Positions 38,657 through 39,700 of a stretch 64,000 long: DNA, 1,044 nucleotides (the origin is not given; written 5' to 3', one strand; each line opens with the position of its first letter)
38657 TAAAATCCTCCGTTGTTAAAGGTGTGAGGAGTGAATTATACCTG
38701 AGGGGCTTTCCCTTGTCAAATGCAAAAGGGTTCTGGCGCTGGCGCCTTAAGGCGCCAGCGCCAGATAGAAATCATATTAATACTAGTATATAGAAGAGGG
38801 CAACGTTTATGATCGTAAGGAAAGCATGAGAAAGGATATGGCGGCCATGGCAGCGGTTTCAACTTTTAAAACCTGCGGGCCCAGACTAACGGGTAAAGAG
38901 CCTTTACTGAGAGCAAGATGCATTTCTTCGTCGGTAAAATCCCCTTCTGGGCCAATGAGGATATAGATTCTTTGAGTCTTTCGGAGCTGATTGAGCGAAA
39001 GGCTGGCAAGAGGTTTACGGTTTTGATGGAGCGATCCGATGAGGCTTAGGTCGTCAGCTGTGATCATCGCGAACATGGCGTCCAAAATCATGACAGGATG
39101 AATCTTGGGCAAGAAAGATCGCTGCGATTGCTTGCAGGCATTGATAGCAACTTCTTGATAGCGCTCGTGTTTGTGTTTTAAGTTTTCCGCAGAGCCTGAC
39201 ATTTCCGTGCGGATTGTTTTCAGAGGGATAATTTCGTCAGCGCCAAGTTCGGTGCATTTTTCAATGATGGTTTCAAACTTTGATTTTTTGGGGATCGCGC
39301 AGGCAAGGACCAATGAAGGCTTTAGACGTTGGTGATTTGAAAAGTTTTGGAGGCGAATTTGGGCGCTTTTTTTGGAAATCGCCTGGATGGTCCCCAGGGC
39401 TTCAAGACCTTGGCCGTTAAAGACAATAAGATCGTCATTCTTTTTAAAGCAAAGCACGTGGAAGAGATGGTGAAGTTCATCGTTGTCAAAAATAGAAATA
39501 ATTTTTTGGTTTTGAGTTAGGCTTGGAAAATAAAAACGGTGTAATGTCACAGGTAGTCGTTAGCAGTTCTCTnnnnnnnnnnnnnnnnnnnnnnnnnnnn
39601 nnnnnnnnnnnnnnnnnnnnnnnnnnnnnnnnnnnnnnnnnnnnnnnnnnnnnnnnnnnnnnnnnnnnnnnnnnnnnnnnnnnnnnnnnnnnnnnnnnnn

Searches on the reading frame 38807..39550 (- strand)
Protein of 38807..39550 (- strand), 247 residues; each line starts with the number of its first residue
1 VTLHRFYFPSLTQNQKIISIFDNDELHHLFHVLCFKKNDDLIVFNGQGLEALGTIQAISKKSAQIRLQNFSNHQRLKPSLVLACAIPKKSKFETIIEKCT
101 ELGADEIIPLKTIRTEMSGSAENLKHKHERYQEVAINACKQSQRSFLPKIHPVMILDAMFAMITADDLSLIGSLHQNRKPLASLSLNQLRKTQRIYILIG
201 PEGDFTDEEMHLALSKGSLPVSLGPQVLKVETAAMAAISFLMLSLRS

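Call 5: search_protein_families(library=pfam, proteins=[window:38807-39550:-], max_evalue=1)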
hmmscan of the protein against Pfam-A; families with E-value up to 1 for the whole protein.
window:38807-39550:- (247 aa): 3 families
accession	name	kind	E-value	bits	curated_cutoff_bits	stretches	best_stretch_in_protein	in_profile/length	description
PF04452.19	Methyltrans_RNA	-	1.1e-43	149.1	23.9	1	79-241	6-164/165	RNA methyltransferase domain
PF20260.4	PUA_4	-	1.2e-12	48.1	23.9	1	21-67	1-47/48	RNA methyltransferase PUA domain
PF24227.1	DUF7443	-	0.049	13.7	27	1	178-210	4-34/58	Domain of unknown function (DUF7443)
